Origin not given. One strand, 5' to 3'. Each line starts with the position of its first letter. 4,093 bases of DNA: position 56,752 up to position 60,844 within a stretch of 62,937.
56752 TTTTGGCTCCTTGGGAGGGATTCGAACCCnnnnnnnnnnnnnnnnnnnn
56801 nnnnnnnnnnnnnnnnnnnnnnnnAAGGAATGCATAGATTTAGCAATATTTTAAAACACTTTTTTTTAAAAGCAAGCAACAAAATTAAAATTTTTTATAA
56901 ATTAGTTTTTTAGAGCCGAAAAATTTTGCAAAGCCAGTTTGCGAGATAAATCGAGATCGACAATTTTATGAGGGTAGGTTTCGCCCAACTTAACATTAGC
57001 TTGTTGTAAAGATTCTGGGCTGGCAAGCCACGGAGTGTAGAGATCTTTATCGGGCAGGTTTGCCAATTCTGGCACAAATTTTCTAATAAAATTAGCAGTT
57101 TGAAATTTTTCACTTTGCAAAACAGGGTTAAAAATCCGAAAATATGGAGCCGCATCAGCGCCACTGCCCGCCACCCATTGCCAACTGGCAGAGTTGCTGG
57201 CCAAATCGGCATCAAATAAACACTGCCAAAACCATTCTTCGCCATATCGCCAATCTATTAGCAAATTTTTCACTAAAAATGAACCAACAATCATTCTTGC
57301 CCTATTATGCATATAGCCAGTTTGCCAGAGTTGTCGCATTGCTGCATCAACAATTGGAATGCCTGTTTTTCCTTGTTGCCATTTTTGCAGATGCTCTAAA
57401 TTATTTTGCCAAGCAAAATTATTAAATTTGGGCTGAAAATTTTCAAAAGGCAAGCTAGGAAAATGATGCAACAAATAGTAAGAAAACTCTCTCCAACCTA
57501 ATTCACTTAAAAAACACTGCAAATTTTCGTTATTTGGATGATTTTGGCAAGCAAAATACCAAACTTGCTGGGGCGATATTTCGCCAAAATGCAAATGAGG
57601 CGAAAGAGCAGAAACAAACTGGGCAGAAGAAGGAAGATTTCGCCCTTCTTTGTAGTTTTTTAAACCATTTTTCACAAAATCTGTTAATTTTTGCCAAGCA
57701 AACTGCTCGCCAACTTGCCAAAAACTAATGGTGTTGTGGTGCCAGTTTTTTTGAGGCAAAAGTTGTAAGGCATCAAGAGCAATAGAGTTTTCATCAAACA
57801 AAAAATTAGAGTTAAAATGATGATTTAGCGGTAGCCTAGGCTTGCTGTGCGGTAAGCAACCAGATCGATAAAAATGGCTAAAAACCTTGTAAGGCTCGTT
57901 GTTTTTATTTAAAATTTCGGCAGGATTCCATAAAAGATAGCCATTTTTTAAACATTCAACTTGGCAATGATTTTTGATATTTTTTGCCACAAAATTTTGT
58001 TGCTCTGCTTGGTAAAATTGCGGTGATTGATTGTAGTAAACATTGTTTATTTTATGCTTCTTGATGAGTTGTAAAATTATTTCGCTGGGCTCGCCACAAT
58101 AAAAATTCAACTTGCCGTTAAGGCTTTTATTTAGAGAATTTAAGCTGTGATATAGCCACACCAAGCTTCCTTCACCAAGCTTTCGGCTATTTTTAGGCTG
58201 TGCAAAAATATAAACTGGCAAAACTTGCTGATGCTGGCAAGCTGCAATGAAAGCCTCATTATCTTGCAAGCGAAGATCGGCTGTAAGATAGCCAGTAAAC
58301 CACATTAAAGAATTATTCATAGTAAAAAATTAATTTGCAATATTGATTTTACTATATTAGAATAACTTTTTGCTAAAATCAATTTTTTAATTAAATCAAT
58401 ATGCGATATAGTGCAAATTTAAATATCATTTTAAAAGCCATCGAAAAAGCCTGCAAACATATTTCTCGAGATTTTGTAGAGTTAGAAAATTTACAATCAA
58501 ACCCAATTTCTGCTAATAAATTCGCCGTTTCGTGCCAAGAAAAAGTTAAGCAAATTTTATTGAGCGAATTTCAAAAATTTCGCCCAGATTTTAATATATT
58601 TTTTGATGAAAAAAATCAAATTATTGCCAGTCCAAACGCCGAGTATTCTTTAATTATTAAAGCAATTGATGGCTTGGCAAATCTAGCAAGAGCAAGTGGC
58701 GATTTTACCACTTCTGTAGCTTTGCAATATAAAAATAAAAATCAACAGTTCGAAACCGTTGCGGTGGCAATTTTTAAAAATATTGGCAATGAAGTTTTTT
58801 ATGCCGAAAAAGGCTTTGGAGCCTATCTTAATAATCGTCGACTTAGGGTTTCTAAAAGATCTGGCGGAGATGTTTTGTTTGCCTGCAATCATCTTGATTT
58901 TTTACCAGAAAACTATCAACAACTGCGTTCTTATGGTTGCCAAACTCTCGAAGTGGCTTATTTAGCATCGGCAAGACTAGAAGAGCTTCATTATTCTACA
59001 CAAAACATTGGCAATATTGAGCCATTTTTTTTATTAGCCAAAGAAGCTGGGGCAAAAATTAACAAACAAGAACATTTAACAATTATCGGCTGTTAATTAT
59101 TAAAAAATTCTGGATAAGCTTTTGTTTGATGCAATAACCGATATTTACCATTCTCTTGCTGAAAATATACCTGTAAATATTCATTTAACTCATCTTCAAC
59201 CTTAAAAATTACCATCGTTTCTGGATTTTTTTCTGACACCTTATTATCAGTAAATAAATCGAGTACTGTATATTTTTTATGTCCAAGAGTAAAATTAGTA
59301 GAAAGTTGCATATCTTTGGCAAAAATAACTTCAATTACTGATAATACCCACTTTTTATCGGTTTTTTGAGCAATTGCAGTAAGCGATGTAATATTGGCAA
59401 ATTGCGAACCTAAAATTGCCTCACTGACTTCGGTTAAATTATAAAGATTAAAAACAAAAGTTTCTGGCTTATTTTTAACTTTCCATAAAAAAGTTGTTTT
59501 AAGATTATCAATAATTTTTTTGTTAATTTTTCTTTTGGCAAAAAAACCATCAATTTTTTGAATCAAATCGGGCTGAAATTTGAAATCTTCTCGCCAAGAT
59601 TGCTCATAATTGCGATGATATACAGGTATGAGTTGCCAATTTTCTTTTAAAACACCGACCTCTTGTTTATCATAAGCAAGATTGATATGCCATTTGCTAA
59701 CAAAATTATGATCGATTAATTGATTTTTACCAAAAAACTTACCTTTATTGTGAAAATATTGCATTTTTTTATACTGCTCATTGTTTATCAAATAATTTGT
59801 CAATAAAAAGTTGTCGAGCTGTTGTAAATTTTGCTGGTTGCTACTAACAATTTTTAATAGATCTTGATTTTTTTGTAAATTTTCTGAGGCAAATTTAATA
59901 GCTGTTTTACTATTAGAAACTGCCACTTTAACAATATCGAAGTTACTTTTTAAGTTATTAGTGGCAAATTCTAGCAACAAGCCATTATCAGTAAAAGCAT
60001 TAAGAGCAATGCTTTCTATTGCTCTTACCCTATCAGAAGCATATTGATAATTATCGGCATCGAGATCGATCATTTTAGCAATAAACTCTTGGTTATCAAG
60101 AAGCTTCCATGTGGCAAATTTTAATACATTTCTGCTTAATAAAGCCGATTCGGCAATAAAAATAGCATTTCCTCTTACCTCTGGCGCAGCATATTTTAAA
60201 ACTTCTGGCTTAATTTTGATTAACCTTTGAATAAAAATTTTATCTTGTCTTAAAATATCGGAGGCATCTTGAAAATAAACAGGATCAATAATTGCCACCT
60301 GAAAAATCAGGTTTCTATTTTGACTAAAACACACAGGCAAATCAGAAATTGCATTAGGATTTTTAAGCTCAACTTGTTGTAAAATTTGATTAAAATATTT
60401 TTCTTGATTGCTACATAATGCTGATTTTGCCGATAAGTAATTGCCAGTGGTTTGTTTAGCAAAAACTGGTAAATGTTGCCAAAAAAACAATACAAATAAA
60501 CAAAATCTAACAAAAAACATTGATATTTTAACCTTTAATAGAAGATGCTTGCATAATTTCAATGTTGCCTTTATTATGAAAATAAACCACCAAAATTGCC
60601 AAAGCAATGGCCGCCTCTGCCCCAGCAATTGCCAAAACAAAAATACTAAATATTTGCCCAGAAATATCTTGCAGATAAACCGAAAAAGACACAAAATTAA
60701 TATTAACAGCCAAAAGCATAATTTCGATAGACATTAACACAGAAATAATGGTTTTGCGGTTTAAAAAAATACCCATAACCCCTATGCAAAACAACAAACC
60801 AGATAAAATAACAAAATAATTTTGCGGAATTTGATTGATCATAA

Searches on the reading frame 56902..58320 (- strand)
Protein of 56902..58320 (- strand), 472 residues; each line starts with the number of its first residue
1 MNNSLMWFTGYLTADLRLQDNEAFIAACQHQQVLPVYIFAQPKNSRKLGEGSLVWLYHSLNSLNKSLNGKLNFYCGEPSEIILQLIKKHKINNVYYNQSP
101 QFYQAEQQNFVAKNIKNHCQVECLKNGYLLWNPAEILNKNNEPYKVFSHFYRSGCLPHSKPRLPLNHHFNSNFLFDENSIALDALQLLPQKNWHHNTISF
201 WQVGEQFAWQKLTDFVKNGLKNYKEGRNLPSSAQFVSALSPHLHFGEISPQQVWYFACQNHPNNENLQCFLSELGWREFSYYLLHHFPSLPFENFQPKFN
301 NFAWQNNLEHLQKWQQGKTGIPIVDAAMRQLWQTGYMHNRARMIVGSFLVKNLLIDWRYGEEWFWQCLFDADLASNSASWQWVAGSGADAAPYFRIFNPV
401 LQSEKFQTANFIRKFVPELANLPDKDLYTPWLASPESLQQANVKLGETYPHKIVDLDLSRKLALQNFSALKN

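Call 61: search_protein_families(library=pfam, proteins=[window:56902-58320:-], max_evalue=0.0001)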
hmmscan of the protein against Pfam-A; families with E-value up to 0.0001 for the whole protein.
window:56902-58320:- (472 aa): 2 families
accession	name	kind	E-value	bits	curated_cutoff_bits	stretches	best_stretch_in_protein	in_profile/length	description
PF03441.19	FAD_binding_7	-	1.2e-83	279.9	27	1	270-468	1-202/203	FAD binding domain of DNA photolyase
PF00875.24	DNA_photolyase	-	1.5e-27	97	26.6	1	12-157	5-155/164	DNA photolyase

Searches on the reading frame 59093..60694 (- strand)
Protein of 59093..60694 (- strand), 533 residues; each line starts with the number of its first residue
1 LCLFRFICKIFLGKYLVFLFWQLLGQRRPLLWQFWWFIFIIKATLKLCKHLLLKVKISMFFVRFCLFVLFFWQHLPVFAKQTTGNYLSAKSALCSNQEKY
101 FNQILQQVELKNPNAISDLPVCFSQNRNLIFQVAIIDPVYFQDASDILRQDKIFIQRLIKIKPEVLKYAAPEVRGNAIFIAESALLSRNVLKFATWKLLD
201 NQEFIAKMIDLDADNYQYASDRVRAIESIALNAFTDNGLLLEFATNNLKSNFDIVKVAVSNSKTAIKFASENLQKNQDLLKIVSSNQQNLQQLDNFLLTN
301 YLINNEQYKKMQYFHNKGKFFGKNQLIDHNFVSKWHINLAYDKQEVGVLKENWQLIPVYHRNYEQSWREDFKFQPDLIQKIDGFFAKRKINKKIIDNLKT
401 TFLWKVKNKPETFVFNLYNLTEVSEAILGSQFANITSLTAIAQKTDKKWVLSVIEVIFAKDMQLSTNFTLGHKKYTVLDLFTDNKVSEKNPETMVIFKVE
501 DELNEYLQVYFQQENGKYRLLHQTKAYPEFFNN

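Call 61: search_protein_families(library=pfam, proteins=[window:59093-60694:-], max_evalue=0.0001)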
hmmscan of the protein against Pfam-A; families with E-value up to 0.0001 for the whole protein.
window:59093-60694:- (533 aa): 1 family
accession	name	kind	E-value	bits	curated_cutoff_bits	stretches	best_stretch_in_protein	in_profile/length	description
PF13475.11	DUF4116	-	9.4e-21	73.5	24.9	2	229-274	4-49/49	Domain of unknown function (DUF4116)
